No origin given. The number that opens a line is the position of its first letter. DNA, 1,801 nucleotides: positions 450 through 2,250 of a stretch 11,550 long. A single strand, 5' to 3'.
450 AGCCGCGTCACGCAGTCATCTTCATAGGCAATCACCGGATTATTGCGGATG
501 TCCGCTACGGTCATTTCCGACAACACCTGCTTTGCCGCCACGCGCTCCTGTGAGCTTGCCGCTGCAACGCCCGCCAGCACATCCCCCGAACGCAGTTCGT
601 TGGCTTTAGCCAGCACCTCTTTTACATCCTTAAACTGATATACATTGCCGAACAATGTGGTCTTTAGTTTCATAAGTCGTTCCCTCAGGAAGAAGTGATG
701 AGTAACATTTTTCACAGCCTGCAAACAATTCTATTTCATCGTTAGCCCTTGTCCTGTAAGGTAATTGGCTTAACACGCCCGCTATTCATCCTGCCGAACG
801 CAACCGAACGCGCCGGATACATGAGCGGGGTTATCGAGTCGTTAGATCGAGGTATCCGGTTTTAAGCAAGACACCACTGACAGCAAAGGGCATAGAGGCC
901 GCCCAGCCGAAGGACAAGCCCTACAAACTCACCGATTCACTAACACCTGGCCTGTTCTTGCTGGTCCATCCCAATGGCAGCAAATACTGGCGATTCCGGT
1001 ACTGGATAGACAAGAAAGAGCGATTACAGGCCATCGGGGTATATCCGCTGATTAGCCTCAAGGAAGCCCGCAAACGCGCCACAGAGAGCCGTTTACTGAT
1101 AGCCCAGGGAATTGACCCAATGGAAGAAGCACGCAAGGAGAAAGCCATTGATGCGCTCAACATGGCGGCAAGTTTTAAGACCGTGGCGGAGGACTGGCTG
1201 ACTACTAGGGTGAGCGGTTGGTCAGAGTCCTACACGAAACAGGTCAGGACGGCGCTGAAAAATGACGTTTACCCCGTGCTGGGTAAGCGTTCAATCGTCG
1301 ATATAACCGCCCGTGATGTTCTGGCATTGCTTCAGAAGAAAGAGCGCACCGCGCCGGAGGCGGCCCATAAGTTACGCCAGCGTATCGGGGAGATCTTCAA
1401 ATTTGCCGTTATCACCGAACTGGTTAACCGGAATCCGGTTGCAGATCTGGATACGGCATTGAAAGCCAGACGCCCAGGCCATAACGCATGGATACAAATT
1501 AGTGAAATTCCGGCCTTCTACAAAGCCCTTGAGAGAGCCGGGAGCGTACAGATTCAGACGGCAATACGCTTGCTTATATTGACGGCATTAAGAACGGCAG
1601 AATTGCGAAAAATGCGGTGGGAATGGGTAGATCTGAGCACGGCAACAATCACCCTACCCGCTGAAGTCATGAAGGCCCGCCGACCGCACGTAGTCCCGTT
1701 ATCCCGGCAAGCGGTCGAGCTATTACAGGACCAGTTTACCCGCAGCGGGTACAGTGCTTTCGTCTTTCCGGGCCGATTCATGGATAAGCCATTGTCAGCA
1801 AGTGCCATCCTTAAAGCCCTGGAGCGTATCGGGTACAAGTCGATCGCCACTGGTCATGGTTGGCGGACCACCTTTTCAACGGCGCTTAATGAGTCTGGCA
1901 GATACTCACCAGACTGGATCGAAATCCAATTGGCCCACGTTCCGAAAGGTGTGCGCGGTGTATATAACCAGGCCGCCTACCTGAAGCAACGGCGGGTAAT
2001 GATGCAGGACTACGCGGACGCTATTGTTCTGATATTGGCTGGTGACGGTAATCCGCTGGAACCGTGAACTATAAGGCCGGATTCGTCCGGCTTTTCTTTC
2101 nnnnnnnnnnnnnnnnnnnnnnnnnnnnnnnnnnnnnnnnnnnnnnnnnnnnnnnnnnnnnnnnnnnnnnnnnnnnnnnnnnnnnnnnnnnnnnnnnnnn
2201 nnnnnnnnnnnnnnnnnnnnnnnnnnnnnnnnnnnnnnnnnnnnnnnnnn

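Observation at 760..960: Integrase lacks a canonical start codon where its N-terminal homology begins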

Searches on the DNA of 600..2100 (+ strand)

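Call 5: search_dna_similar(query=window:600-2100:+, collection=ecoli_genomes, mode=near, max_rows=30)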
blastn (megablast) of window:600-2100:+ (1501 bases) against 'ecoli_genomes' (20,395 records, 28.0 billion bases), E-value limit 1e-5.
Records with a match: 5385; places in all: 5389; records where one place covers at least 80% of the query: 394.
Genomes with a match: 5384 of 5426; with a place that covers at least 80% of the query: 394. Places per genome that has any: lowest 1, median 1, highest 3. On chromosomes: 5388 places; on plasmids: 1.
Best place of each record, by identity: >=99% 4629; 95-99% 343; 90-95% 41; 80-90% 372.
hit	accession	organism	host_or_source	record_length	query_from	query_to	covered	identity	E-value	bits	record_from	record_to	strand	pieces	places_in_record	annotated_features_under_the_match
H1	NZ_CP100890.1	Escherichia coli strain ET881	Hoplobatrachus rugulosus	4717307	1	1501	100%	100.0%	0e+0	2772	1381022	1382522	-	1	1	integrase arm-type DNA-binding domain-containing protein | eutB: ethanolamine ammonia-lyase subunit alpha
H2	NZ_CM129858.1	Escherichia coli strain SW071610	wastewater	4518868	1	1501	100%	100.0%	0e+0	2772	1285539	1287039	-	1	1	tyrosine-type recombinase/integrase | eutB: ethanolamine ammonia-lyase subunit alpha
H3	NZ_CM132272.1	Escherichia coli strain 20AR0354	Homo sapiens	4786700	1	1501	100%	100.0%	0e+0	2772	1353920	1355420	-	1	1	tyrosine-type recombinase/integrase | eutB: ethanolamine ammonia-lyase subunit alpha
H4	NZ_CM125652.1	Escherichia coli strain ZH177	pig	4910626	1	1501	100%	99.9%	0e+0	2767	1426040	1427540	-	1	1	intZ: tyrosine-type recombinase/integrase | eutB: ethanolamine ammonia-lyase subunit alpha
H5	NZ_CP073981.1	Escherichia coli strain MB19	Poultry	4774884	1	1501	100%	99.9%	0e+0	2761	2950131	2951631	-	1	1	tyrosine-type recombinase/integrase | eutB: ethanolamine ammonia-lyase subunit alpha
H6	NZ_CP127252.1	Escherichia coli strain C41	Bos taurus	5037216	1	1495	100%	92.1%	0e+0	2102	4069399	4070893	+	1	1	intZ: tyrosine-type recombinase/integrase | eutB: ethanolamine ammonia-lyase subunit alpha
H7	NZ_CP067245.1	Escherichia coli strain OW1E2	surface water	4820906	1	1469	98%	93.3%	0e+0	2163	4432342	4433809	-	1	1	intZ: tyrosine-type recombinase/integrase | eutB: ethanolamine ammonia-lyase subunit alpha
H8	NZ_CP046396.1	Escherichia coli strain ampC_0069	Homo sapiens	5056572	1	1495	100%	91.5%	0e+0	2052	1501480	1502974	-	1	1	intZ: tyrosine-type recombinase/integrase | eutB: ethanolamine ammonia-lyase subunit alpha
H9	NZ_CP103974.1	Escherichia coli strain DLI.6n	marine sediment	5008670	1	1495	100%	91.5%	0e+0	2052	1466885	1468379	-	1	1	intZ: tyrosine-type recombinase/integrase | eutB: ethanolamine ammonia-lyase subunit alpha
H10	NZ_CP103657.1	Escherichia coli strain 3150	Homo sapiens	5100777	1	1495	100%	91.5%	0e+0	2052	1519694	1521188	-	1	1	intZ: tyrosine-type recombinase/integrase | eutB: ethanolamine ammonia-lyase subunit alpha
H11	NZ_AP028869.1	Escherichia coli strain JBEHAAB-19-0176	Homo sapiens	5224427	1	1495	100%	91.5%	0e+0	2052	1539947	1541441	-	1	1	intZ: tyrosine-type recombinase/integrase | eutB: ethanolamine ammonia-lyase subunit alpha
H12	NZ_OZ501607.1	Escherichia coli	Homo sapiens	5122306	1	1495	100%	91.5%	0e+0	2052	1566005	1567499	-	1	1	intZ: tyrosine-type recombinase/integrase | eutB: ethanolamine ammonia-lyase subunit alpha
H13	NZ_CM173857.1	Escherichia coli strain 1296KP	Homo sapiens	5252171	1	1495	100%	91.5%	0e+0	2052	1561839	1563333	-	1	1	intZ: tyrosine-type recombinase/integrase | eutB: ethanolamine ammonia-lyase subunit alpha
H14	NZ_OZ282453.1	Escherichia coli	restricted access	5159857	1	1501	100%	91.1%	0e+0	2030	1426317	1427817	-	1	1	intZ: phage integrase central domain-containing protein | eutB: ethanolamine ammonia-lyase subunit alpha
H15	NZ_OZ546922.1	Escherichia coli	Homo sapiens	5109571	1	1481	99%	92.1%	0e+0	2085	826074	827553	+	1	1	intZ: tyrosine-type recombinase/integrase | eutB: ethanolamine ammonia-lyase subunit alpha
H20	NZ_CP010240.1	Escherichia coli strain C7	cow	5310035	1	1500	100%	90.0%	0e+0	1938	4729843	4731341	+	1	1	intZ: tyrosine-type recombinase/integrase | eutB: ethanolamine ammonia-lyase subunit alpha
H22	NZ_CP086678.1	Escherichia coli strain EFF60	anaerobic effluent of swine manure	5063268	1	1501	100%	89.9%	0e+0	1930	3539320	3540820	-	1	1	intZ: tyrosine-type recombinase/integrase | eutB: ethanolamine ammonia-lyase subunit alpha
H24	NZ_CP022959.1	Escherichia coli ATCC 8739 strain ATCC 8739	stepwise adaptation to AgNO3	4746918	1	1484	99%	90.4%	0e+0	1949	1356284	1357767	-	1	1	intZ: tyrosine-type recombinase/integrase | eutB: ethanolamine ammonia-lyase subunit alpha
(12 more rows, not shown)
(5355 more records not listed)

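Call 6: get_annotated_region(hit=H1, flank=500)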
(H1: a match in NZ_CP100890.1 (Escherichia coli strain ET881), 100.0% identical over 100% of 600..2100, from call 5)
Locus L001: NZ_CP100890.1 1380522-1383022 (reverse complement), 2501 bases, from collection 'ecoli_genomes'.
description: Escherichia coli strain ET881 chromosome, complete genome
organism: Escherichia coli strain ET881 (NCBI taxid 562)
replicon: chromosome; assembly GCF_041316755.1
host: Hoplobatrachus rugulosus; source: feces; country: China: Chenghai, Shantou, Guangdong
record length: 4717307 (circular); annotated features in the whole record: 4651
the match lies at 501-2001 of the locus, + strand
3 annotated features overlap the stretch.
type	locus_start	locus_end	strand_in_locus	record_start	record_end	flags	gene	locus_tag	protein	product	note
CDS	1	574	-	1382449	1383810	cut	eutB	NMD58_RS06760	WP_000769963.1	ethanolamine ammonia-lyase subunit alpha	-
CDS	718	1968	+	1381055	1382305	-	-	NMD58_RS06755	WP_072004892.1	integrase arm-type DNA-binding domain-containing protein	-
CDS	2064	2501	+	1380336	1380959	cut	-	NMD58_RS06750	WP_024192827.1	hypothetical protein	-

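Call 7: get_annotated_region(hit=H2, flank=500)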
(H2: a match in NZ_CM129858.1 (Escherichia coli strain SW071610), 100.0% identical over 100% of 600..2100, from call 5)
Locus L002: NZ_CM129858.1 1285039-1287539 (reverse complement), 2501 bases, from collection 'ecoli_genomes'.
description: Escherichia coli strain SW071610 chromosome, whole genome shotgun sequence
organism: Escherichia coli strain SW071610 (NCBI taxid 562)
replicon: chromosome; assembly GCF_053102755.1
host: -; source: wastewater; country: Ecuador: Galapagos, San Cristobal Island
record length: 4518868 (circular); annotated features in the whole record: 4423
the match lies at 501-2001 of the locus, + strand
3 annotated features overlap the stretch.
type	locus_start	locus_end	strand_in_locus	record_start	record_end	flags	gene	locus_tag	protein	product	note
CDS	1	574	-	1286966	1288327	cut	eutB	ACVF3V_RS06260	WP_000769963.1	ethanolamine ammonia-lyase subunit alpha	-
CDS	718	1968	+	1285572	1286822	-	-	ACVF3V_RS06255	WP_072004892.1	tyrosine-type recombinase/integrase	-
CDS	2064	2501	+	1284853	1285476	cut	-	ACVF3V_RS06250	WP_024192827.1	hypothetical protein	-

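Call 8: get_annotated_region(hit=H4, flank=500)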
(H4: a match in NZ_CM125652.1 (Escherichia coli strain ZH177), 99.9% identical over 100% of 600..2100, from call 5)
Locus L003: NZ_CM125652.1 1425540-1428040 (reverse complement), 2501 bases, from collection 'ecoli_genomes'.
description: Escherichia coli strain ZH177 chromosome, whole genome shotgun sequence
organism: Escherichia coli strain ZH177 (NCBI taxid 562)
replicon: chromosome; assembly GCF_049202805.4
host: pig; source: -; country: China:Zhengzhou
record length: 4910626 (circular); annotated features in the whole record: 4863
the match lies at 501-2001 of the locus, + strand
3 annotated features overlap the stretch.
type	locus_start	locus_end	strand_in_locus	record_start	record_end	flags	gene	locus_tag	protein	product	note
CDS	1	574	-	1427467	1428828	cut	eutB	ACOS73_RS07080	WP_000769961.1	ethanolamine ammonia-lyase subunit alpha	-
CDS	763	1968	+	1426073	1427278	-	intZ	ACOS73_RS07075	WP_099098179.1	tyrosine-type recombinase/integrase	-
CDS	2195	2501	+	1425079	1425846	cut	-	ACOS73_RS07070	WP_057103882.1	hypothetical protein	-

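Call 12: search_dna_similar(query=window:824-903:+, collection=ecoli_genomes, mode=near, max_rows=40)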
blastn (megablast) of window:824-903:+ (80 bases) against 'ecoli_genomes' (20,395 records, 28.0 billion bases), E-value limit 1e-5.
Records with a match: 151; places in all: 151; records where one place covers at least 80% of the query: 150.
Genomes with a match: 151 of 5426; with a place that covers at least 80% of the query: 150. Places per genome that has any: lowest 1, median 1, highest 1. On chromosomes: 151 places; on plasmids: 0.
Best place of each record, by identity: >=99% 4; 95-99% 112; 90-95% 35.
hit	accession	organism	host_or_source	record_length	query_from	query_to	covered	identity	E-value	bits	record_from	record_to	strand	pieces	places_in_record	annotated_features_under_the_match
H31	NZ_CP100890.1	Escherichia coli strain ET881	Hoplobatrachus rugulosus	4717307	1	80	100%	100.0%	2e-33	148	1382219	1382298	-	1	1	integrase arm-type DNA-binding domain-containing protein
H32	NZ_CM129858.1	Escherichia coli strain SW071610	wastewater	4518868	1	80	100%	100.0%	2e-33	148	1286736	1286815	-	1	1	tyrosine-type recombinase/integrase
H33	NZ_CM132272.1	Escherichia coli strain 20AR0354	Homo sapiens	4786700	1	80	100%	100.0%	2e-33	148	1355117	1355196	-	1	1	tyrosine-type recombinase/integrase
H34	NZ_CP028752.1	Escherichia coli strain A23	Capybara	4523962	1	80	100%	98.8%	1e-31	143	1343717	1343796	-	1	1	intZ: tyrosine-type recombinase/integrase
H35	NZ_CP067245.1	Escherichia coli strain OW1E2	surface water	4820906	1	80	100%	98.8%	1e-31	143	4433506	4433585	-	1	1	intZ: tyrosine-type recombinase/integrase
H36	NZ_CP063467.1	Escherichia coli strain EM20-18-50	not applicable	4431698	1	80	100%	98.8%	1e-31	143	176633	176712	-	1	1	intZ: tyrosine-type recombinase/integrase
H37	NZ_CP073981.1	Escherichia coli strain MB19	Poultry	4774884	1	80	100%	98.8%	1e-31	143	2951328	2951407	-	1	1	tyrosine-type recombinase/integrase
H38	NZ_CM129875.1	Escherichia coli strain PCP06101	seawater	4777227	1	80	100%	98.8%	1e-31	143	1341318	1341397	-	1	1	intZ: tyrosine-type recombinase/integrase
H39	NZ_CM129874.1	Escherichia coli strain PCP06102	seawater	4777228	1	80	100%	98.8%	1e-31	143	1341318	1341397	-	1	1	intZ: tyrosine-type recombinase/integrase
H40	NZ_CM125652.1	Escherichia coli strain ZH177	pig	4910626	1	80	100%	98.8%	1e-31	143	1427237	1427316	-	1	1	intZ: tyrosine-type recombinase/integrase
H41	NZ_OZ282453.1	Escherichia coli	restricted access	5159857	1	80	100%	98.8%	1e-31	143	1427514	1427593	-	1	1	intZ: phage integrase central domain-containing protein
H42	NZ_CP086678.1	Escherichia coli strain EFF60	anaerobic effluent of swine manure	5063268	1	80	100%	97.5%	5e-30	137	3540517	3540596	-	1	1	intZ: tyrosine-type recombinase/integrase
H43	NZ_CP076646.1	Escherichia coli strain GD33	duck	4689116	1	80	100%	97.5%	5e-30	137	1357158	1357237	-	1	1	intZ: tyrosine-type recombinase/integrase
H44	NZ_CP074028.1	Escherichia coli strain PK13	Pig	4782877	1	80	100%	97.5%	5e-30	137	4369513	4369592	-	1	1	intZ: tyrosine-type recombinase/integrase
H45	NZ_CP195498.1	Escherichia coli strain 20AR0300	Homo sapiens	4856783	1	80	100%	97.5%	5e-30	137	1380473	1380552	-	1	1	intZ: tyrosine-type recombinase/integrase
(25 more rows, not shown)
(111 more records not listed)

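Call 18: search_dna_similar(query=window:850-879:+, collection=ecoli_genomes, mode=near, max_evalue=10, max_rows=20)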
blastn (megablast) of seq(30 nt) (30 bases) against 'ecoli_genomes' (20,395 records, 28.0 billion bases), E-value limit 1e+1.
Records with a match: 4; places in all: 4; records where one place covers at least 80% of the query: 4.
Genomes with a match: 4 of 5426; with a place that covers at least 80% of the query: 4. Places per genome that has any: lowest 1, median 1, highest 1. On chromosomes: 4 places; on plasmids: 0.
Best place of each record, by identity: >=99% 4.
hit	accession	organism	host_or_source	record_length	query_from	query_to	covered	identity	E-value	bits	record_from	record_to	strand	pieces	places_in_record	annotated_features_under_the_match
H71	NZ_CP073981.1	Escherichia coli strain MB19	Poultry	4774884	1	30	100%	100.0%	1e-6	57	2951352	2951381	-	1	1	tyrosine-type recombinase/integrase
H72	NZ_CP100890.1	Escherichia coli strain ET881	Hoplobatrachus rugulosus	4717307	1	30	100%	100.0%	1e-6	57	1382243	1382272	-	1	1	integrase arm-type DNA-binding domain-containing protein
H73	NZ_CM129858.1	Escherichia coli strain SW071610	wastewater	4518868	1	30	100%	100.0%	1e-6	57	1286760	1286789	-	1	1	tyrosine-type recombinase/integrase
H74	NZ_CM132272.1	Escherichia coli strain 20AR0354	Homo sapiens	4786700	1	30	100%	100.0%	1e-6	57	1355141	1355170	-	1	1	tyrosine-type recombinase/integrase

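Call 21: get_annotated_region(hit=H71, flank=1500)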
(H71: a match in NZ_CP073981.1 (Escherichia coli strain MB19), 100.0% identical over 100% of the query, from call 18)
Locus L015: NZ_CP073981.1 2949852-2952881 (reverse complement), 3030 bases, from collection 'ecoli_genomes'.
description: Escherichia coli strain MB19 chromosome, complete genome
organism: Escherichia coli strain MB19 (NCBI taxid 562)
replicon: chromosome; assembly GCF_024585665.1
host: Poultry; source: Cloacal sample; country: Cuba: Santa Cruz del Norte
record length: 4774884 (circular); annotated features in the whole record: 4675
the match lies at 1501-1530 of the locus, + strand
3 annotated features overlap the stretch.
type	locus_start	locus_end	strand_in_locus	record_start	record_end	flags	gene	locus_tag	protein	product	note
CDS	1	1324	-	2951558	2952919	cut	eutB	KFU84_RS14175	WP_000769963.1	ethanolamine ammonia-lyase subunit alpha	-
CDS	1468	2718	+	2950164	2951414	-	-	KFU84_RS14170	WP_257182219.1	tyrosine-type recombinase/integrase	-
CDS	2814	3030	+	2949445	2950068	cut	-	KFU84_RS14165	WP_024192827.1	hypothetical protein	-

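Call 37: get_annotated_region(hit=H6, flank=100)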
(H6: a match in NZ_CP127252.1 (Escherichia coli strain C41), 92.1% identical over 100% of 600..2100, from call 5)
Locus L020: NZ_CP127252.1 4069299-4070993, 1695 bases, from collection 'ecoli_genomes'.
description: Escherichia coli strain C41 chromosome, complete genome
organism: Escherichia coli strain C41 (NCBI taxid 562)
replicon: chromosome; assembly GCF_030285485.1
host: Bos taurus; source: feces; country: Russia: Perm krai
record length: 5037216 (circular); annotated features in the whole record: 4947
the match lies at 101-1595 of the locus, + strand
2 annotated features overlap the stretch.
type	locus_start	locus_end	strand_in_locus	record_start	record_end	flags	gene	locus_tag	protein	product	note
CDS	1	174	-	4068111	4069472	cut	eutB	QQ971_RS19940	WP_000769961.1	ethanolamine ammonia-lyase subunit alpha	-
CDS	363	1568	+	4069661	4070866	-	intZ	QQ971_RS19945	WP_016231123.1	tyrosine-type recombinase/integrase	-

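Call 38: get_annotated_region(hit=H7, flank=100)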
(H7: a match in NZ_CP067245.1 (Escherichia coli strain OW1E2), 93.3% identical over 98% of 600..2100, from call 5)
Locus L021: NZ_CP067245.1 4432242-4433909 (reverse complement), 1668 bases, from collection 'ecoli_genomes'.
description: Escherichia coli strain OW1E2 chromosome, complete genome
organism: Escherichia coli strain OW1E2 (NCBI taxid 562)
replicon: chromosome; assembly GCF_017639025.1
host: -; source: surface water; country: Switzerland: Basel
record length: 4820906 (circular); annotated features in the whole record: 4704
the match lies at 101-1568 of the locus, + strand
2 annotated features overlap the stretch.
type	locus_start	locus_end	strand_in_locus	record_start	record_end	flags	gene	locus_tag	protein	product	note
CDS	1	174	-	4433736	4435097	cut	eutB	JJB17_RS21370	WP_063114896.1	ethanolamine ammonia-lyase subunit alpha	-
CDS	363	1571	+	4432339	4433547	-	intZ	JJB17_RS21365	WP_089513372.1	tyrosine-type recombinase/integrase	-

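Call 39: get_annotated_region(hit=H8, flank=100)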
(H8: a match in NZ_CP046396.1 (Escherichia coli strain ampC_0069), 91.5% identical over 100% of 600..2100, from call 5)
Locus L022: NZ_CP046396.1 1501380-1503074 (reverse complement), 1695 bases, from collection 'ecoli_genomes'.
description: Escherichia coli strain ampC_0069 chromosome, complete genome
organism: Escherichia coli strain ampC_0069 (NCBI taxid 562)
replicon: chromosome; assembly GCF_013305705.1
host: Homo sapiens; source: missing; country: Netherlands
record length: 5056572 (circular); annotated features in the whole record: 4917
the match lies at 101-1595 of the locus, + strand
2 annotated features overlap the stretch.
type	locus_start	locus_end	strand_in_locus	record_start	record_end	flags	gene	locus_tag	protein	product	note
CDS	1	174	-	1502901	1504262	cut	eutB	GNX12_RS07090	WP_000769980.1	ethanolamine ammonia-lyase subunit alpha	-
CDS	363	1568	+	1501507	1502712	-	intZ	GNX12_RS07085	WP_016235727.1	tyrosine-type recombinase/integrase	-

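Call 40: get_annotated_region(hit=H14, flank=100)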
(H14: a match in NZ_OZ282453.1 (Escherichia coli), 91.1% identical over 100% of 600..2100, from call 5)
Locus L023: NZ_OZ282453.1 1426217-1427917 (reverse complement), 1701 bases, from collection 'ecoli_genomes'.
description: Escherichia coli isolate GPT24-02 chromosome GPT24-02-main, complete sequence
organism: Escherichia coli (NCBI taxid 562)
replicon: chromosome; assembly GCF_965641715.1
host: -; source: restricted access; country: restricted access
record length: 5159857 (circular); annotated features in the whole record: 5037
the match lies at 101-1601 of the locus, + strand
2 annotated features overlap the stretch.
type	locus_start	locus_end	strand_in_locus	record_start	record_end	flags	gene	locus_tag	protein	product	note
CDS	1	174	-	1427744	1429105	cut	eutB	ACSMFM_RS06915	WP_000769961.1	ethanolamine ammonia-lyase subunit alpha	-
CDS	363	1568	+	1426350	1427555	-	intZ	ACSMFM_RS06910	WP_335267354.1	phage integrase central domain-containing protein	-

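Call 41: get_annotated_region(hit=H20, flank=100)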
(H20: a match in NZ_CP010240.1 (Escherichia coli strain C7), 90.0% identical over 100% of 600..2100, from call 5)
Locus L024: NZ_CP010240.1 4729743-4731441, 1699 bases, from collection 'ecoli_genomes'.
description: Escherichia coli strain C7 chromosome, complete genome
organism: Escherichia coli strain C7 (NCBI taxid 562)
replicon: chromosome; assembly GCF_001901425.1
host: cow; source: -; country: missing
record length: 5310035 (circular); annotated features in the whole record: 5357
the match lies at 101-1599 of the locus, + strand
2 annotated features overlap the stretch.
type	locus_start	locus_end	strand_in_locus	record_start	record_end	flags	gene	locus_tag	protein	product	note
CDS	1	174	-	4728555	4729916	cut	eutB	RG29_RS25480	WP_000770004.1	ethanolamine ammonia-lyase subunit alpha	-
CDS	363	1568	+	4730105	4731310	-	intZ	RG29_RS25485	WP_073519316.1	tyrosine-type recombinase/integrase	-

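Call 42: get_annotated_region(hit=H22, flank=100)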
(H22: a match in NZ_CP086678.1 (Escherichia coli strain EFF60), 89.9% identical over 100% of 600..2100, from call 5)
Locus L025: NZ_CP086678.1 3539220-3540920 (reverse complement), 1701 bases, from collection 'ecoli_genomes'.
description: Escherichia coli strain EFF60 chromosome, complete genome
organism: Escherichia coli strain EFF60 (NCBI taxid 562)
replicon: chromosome; assembly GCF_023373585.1
host: -; source: anaerobic effluent of swine manure; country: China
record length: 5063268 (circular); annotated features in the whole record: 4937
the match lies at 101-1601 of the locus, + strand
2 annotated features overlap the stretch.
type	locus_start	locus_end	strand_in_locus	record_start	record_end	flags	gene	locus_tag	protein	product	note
CDS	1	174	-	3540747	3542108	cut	eutB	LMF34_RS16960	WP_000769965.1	ethanolamine ammonia-lyase subunit alpha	-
CDS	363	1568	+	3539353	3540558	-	intZ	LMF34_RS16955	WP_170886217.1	tyrosine-type recombinase/integrase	-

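Call 43: get_annotated_region(hit=H24, flank=100)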
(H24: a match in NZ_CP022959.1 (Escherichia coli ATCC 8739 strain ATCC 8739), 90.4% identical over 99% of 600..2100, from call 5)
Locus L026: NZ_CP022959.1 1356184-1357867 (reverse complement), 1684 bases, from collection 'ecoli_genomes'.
description: Escherichia coli ATCC 8739 chromosome, complete genome
organism: Escherichia coli ATCC 8739 strain ATCC 8739 (NCBI taxid 481805)
replicon: chromosome; assembly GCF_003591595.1
host: -; source: stepwise adaptation to AgNO3; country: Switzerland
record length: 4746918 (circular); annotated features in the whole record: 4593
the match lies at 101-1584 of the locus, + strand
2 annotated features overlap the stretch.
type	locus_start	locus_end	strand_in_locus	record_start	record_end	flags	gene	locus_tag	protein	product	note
CDS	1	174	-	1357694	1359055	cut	eutB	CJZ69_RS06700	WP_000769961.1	ethanolamine ammonia-lyase subunit alpha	-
CDS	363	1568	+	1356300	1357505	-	intZ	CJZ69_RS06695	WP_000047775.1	tyrosine-type recombinase/integrase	-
